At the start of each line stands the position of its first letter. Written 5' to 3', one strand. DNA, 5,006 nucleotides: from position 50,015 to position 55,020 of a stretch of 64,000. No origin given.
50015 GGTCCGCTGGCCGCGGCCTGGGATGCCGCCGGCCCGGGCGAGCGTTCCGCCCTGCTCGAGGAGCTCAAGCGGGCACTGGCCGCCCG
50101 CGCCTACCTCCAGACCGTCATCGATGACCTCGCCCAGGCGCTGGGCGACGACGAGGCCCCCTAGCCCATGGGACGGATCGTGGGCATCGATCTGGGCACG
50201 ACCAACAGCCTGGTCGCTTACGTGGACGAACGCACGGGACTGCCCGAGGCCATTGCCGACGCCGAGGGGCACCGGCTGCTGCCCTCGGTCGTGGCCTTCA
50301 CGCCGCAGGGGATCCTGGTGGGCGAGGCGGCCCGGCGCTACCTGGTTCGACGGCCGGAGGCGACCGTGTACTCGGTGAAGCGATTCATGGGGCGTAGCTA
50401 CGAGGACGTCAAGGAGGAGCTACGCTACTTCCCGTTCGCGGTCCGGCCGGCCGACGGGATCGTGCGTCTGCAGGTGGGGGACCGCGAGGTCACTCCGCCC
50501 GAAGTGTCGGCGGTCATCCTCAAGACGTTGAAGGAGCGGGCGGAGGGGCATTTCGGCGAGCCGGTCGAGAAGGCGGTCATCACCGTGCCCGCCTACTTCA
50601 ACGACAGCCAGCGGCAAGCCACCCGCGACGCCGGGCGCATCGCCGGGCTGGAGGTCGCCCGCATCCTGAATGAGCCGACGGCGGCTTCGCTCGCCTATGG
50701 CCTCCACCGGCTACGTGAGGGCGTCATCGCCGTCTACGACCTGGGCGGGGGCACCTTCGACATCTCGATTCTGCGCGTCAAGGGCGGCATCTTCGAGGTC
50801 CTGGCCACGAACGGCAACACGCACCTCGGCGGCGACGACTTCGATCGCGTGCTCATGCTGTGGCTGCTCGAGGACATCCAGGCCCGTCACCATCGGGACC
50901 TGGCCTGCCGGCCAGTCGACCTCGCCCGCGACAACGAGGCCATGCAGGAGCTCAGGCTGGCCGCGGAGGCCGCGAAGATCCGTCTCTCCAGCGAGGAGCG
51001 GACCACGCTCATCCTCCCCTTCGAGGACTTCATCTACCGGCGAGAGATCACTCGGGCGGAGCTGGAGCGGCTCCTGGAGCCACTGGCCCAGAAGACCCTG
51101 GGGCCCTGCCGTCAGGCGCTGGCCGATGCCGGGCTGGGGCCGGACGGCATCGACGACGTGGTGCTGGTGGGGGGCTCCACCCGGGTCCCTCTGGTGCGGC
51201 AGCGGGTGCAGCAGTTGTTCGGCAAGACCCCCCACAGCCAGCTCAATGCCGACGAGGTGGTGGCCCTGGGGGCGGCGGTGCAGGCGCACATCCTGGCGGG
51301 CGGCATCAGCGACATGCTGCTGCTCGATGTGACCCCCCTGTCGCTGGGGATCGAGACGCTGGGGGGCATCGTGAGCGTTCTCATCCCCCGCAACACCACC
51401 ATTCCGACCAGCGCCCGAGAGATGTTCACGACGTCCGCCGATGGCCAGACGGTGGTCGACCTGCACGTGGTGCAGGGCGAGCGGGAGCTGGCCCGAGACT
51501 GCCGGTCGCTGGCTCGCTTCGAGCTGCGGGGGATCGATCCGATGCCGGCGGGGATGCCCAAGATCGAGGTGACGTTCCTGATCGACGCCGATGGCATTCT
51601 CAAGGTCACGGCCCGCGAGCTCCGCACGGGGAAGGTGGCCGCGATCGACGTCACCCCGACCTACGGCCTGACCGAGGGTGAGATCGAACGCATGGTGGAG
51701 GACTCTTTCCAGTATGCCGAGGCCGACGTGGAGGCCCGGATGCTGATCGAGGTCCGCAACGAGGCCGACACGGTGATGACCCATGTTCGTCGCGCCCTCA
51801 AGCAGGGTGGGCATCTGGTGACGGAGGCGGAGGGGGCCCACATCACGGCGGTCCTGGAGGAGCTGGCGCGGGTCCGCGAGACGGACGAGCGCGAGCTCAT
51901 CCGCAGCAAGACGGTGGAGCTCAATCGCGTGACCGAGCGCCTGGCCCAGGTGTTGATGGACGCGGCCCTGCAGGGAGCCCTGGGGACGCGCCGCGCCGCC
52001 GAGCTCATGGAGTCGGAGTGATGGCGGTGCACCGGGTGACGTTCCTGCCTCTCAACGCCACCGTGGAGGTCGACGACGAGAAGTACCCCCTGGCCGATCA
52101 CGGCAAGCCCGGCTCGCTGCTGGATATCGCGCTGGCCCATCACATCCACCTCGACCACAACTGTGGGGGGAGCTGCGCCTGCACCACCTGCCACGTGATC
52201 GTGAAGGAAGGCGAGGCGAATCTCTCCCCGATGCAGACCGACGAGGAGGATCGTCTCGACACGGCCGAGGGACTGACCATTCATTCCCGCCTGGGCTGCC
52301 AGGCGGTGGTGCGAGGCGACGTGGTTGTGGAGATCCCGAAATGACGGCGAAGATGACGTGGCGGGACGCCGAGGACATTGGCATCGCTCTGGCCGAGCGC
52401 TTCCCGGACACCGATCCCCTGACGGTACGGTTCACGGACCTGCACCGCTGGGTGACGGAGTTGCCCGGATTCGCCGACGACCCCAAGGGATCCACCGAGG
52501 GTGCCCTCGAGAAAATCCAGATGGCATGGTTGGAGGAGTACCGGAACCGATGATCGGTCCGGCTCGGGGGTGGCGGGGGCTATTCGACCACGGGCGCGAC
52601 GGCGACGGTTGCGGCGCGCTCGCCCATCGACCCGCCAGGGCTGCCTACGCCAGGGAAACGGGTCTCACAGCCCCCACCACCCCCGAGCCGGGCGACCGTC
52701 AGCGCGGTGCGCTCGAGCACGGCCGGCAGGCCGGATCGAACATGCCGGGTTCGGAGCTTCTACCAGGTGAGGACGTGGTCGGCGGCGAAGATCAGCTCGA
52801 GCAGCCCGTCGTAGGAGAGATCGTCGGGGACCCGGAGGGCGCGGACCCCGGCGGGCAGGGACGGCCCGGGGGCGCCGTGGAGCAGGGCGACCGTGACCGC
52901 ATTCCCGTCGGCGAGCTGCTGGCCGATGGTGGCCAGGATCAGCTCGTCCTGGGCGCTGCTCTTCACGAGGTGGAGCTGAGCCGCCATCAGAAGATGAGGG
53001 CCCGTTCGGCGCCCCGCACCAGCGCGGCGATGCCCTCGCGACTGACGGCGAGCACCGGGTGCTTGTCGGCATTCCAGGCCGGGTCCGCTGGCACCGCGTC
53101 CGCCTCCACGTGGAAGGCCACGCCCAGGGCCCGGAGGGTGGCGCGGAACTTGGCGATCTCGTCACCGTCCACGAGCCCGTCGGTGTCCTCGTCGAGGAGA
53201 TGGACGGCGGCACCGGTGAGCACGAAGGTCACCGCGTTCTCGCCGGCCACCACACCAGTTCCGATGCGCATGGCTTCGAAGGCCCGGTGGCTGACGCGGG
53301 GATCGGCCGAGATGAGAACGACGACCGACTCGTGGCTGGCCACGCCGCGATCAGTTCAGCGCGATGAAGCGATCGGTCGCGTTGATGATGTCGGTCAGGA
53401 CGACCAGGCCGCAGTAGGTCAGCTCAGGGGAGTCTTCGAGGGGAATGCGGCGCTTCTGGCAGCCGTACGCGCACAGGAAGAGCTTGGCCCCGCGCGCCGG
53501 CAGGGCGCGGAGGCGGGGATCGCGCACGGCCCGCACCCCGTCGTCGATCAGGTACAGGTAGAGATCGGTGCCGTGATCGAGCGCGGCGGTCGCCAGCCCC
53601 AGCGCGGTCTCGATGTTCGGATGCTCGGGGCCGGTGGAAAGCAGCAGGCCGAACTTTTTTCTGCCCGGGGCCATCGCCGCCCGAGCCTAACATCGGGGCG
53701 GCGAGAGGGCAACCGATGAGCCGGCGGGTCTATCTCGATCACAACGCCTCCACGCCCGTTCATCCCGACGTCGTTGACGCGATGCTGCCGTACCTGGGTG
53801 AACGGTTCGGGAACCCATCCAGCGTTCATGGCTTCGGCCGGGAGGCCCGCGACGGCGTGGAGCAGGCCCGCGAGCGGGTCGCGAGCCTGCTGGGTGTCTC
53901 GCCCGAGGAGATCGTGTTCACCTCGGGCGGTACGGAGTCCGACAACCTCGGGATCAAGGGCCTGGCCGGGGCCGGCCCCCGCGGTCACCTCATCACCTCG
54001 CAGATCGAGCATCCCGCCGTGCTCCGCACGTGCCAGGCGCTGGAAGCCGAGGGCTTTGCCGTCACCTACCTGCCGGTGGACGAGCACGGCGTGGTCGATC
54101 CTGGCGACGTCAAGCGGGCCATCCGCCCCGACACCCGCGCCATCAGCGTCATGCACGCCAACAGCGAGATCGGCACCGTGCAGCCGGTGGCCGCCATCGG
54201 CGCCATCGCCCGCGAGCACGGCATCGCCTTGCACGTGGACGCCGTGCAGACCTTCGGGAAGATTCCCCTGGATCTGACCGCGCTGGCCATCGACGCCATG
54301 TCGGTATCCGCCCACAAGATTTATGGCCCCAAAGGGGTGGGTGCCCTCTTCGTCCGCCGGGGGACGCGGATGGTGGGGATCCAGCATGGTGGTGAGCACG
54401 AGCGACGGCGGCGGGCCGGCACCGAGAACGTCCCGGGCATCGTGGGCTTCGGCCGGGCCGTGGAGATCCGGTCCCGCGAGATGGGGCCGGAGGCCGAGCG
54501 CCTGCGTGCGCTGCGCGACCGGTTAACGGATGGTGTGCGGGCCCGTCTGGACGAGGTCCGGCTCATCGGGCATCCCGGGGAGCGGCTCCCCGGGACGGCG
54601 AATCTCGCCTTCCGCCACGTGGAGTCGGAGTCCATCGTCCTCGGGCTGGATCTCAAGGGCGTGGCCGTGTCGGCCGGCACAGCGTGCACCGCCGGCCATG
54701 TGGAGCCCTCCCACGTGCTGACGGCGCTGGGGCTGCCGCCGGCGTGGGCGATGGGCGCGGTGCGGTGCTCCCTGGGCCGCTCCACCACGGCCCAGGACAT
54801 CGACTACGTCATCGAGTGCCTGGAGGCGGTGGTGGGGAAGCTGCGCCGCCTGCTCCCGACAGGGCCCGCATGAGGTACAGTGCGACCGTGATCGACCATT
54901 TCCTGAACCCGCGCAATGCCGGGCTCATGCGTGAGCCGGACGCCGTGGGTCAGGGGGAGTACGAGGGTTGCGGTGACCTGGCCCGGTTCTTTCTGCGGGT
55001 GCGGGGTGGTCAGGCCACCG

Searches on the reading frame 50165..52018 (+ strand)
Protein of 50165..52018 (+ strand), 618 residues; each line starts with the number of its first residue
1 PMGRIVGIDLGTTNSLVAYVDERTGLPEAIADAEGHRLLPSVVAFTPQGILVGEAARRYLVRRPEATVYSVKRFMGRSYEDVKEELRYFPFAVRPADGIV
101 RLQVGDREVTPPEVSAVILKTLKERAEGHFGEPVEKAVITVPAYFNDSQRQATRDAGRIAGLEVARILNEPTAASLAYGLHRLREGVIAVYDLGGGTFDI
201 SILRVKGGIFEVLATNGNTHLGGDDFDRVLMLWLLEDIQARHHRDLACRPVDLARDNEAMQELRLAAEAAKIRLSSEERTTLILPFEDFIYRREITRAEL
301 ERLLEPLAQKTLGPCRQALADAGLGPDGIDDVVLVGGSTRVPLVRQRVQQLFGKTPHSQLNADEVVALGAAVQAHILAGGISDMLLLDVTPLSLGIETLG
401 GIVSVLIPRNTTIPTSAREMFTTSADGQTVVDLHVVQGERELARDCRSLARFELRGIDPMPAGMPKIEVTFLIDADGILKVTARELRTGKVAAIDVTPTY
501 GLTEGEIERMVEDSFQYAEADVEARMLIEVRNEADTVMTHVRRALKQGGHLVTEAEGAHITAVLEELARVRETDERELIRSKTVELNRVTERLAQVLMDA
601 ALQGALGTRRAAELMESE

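Call 22: search_protein_families(library=pfam, proteins=[window:50165-52018:+], max_evalue=0.00001)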
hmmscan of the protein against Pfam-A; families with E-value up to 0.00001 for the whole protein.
window:50165-52018:+ (618 aa): 2 families
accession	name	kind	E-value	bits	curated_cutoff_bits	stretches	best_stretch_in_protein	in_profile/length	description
PF00012.26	HSP70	-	3.4e-206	686.5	20.6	1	5-598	1-598/599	Hsp70 protein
PF06723.19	MreB_Mbl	-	8.5e-10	38.4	27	1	114-232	73-186/327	MreB/Mbl protein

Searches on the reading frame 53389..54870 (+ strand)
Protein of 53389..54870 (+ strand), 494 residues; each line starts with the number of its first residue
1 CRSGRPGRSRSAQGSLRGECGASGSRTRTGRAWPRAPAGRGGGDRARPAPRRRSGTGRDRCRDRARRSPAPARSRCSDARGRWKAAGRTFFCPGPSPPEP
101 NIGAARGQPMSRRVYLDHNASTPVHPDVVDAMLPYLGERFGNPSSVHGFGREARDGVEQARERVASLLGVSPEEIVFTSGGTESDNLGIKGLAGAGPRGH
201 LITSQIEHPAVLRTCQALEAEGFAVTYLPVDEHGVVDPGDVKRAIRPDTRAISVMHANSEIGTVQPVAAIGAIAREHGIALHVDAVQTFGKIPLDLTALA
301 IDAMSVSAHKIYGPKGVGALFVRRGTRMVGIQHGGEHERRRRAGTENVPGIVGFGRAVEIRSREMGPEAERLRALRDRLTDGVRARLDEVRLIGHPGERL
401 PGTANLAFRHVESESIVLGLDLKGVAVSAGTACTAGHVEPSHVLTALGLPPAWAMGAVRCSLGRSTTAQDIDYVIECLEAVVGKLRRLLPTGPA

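Call 53: search_protein_families(library=pfam, proteins=[window:53389-54870:+], max_evalue=0.0001)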
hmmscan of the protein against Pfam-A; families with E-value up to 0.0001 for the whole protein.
window:53389-54870:+ (494 aa): 3 families
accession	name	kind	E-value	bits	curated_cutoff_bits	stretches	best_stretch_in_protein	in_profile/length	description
PF00266.25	Aminotran_5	-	5.8e-84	282.6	21.5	1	114-474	1-371/371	Aminotransferase class-V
PF01212.27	Beta_elim_lyase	-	2.7e-09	37.2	27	1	157-286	34-170/288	Beta-eliminating lyase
PF01041.23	DegT_DnrJ_EryC1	-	1.5e-08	34.7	19.8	1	164-290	33-151/360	DegT/DnrJ/EryC1/StrS aminotransferase family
